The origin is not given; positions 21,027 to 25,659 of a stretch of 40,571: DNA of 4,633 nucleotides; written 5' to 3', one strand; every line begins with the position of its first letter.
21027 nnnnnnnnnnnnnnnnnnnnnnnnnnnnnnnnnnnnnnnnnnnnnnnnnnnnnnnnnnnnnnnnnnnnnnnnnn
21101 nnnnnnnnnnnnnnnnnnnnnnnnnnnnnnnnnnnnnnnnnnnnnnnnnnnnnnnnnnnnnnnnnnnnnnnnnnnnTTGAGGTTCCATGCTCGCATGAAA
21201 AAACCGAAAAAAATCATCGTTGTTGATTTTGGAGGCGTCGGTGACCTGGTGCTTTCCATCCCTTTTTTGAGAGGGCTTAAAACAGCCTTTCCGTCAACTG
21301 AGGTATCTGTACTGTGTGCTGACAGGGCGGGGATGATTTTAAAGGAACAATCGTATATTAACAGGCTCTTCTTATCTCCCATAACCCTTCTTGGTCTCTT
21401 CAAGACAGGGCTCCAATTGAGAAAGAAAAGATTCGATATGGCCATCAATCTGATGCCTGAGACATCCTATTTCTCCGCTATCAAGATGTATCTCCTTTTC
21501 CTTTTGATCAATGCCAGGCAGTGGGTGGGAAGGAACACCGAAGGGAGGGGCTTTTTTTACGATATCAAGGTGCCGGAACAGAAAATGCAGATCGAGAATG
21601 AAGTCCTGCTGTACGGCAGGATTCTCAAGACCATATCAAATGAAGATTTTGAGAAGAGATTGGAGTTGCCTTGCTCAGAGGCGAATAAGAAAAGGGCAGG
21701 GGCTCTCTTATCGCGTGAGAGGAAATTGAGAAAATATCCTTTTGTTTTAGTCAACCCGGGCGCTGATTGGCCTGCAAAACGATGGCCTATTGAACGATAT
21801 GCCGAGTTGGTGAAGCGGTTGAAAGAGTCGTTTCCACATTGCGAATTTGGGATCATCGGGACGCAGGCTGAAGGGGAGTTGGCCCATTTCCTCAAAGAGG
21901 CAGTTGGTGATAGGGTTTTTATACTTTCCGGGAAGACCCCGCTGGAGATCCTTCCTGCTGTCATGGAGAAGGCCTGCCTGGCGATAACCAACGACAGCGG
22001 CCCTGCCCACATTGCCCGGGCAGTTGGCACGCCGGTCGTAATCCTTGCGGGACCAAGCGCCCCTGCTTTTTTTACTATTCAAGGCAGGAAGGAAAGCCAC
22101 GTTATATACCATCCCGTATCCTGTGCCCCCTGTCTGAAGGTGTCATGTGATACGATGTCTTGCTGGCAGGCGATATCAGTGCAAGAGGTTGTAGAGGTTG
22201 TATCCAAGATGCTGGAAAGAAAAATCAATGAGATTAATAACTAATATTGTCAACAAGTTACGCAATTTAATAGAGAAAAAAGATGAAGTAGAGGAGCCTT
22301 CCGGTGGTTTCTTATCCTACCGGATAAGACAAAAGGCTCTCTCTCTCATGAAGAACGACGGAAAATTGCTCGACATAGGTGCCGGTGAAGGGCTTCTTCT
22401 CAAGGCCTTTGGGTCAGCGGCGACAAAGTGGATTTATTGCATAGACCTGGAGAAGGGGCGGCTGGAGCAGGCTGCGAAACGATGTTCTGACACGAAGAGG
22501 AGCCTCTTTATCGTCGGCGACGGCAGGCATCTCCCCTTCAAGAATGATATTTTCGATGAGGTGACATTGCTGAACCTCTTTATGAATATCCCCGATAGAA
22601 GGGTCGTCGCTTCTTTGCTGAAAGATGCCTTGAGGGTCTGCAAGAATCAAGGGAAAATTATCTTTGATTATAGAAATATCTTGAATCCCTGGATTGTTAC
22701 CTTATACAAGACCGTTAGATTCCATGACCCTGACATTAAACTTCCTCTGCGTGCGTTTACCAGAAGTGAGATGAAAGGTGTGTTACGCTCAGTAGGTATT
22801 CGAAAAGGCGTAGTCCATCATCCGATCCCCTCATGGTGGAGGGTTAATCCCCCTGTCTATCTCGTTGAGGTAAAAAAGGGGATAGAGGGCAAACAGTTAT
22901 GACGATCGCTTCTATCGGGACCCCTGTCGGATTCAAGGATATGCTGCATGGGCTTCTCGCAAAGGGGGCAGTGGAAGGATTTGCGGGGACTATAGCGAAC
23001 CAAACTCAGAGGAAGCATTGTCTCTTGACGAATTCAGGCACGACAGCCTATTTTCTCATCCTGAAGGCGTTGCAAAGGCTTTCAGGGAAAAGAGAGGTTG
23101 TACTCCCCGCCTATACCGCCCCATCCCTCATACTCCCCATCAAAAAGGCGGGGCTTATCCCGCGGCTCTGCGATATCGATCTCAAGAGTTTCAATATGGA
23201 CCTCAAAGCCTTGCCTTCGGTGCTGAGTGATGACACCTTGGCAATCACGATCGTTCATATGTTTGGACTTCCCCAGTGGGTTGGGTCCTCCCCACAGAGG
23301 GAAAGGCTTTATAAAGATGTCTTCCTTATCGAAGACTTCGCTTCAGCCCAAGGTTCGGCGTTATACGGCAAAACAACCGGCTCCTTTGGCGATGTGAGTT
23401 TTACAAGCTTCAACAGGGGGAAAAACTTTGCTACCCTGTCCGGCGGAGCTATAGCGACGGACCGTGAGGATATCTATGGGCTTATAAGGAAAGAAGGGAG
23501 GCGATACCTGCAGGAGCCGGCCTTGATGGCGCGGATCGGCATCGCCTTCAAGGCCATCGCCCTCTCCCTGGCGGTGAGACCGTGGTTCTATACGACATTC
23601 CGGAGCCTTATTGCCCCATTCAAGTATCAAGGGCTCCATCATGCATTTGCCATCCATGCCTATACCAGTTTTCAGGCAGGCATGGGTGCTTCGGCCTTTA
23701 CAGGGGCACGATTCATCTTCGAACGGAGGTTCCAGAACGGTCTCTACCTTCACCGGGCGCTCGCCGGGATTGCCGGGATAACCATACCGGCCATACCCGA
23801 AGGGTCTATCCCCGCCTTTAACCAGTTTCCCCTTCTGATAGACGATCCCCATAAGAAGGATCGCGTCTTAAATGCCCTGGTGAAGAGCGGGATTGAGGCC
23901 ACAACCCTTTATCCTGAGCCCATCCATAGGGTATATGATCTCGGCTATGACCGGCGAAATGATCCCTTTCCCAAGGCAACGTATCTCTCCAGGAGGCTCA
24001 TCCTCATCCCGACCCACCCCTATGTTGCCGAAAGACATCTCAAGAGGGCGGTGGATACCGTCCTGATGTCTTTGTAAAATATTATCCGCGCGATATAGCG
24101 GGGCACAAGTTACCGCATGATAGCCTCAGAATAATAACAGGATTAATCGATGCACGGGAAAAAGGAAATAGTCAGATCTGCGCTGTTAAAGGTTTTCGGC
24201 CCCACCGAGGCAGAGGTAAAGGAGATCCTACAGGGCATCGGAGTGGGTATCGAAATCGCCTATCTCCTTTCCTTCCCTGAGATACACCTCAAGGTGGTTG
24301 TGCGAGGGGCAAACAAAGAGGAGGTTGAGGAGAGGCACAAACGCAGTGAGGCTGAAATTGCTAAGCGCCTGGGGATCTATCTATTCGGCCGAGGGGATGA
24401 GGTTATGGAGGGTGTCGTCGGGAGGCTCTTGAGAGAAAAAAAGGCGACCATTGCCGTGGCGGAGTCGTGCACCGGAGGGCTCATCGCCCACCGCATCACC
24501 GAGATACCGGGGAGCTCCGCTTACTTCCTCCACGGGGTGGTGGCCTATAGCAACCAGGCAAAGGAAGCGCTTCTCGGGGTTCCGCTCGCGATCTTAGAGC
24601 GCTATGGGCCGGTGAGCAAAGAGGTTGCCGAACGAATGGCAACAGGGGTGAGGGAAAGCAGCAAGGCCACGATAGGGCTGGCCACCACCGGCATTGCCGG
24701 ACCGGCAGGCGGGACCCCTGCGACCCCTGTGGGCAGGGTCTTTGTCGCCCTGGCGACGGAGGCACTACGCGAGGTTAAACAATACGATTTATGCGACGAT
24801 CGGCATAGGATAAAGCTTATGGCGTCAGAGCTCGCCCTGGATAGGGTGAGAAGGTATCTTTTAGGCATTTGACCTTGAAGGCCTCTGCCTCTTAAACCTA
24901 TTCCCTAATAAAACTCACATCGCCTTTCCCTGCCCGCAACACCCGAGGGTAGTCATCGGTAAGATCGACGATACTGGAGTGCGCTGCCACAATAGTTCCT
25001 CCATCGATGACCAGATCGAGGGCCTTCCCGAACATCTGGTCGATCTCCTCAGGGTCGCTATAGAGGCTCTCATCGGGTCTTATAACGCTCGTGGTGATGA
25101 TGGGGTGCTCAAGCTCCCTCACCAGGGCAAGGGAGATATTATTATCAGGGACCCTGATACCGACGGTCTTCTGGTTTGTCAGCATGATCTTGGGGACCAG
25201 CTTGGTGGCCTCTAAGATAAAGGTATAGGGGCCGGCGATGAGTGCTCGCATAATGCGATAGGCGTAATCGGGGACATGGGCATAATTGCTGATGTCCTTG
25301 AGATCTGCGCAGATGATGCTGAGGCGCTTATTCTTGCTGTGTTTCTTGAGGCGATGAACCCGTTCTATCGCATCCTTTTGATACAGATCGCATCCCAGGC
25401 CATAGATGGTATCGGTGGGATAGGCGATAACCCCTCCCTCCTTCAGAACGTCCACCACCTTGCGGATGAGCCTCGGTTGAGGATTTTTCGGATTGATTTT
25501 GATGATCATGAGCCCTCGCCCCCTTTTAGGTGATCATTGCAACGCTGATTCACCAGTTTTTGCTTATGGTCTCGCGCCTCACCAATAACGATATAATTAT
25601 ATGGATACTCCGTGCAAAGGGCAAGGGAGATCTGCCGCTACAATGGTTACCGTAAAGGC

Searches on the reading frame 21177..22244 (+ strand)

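Call 17: search_protein_families(library=pfam, proteins=[window:21177-22244:+], max_evalue=0.0001)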
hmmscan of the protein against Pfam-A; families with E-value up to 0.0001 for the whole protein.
window:21177-22244:+ (355 aa): 1 family
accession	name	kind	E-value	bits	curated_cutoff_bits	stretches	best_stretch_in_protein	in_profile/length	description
PF01075.23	Glyco_transf_9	-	6.3e-28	98.2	22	1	77-325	4-242/247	Glycosyltransferase family 9 (heptosyltransferase)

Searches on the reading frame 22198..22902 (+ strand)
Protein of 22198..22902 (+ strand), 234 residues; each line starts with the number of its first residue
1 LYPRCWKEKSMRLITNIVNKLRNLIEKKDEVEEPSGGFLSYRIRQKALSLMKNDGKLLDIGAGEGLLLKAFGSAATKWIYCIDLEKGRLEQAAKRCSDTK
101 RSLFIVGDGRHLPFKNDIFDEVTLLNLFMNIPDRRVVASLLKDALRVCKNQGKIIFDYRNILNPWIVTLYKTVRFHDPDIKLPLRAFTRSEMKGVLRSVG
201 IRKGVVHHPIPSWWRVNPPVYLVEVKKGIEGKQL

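Call 17: search_protein_families(library=pfam, proteins=[window:22198-22902:+], max_evalue=0.0001)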
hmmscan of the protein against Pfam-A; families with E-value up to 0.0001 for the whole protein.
window:22198-22902:+ (234 aa): 6 families
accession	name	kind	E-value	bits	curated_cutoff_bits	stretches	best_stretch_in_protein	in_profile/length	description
PF08241.18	Methyltransf_11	-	3.2e-13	50.6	21.2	1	58-156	1-95/95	Methyltransferase domain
PF13649.12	Methyltransf_25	-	4e-12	47.1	27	1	58-152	2-97/97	Methyltransferase domain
PF13847.12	Methyltransf_31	-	1.4e-07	31.8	27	1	53-162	3-115/145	Methyltransferase domain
PF01209.24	Ubie_methyltran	-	1.2e-06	28.6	20.1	1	50-155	44-150/233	ubiE/COQ5 methyltransferase family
PF08242.18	Methyltransf_12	-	2.6e-06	28.5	30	1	58-153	1-97/98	Methyltransferase domain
PF13489.12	Methyltransf_23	-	7.1e-06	26.3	27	1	46-160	15-120/164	Methyltransferase domain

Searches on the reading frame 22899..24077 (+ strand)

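Call 17: search_protein_families(library=pfam, proteins=[window:22899-24077:+], max_evalue=0.0001)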
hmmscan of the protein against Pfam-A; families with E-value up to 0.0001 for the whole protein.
window:22899-24077:+ (392 aa): 1 family
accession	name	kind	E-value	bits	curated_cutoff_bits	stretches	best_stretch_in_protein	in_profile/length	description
PF01041.23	DegT_DnrJ_EryC1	-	2.2e-43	149.3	19.8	2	25-197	26-196/360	DegT/DnrJ/EryC1/StrS aminotransferase family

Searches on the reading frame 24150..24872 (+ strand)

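Call 17: search_protein_families(library=pfam, proteins=[window:24150-24872:+], max_evalue=0.0001)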
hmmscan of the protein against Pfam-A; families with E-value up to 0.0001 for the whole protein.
window:24150-24872:+ (240 aa): 2 families
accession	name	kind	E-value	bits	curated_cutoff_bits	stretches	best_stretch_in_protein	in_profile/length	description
PF02464.23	CinA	-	1.3e-53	181.3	23.5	1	86-237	4-155/155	Competence-damaged protein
PF18146.6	CinA_KH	-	2.5e-12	47.1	27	1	12-80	3-73/73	Damage-inducible protein CinA KH domain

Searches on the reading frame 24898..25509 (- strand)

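Call 17: search_protein_families(library=pfam, proteins=[window:24898-25509:-], max_evalue=0.0001)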
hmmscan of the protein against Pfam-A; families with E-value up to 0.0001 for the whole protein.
window:24898-25509:- (203 aa): 1 family
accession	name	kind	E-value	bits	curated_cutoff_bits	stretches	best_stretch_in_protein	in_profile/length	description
PF01300.24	Sua5_yciO_yrdC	-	2.7e-55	187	25.1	1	21-194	2-178/178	Telomere recombination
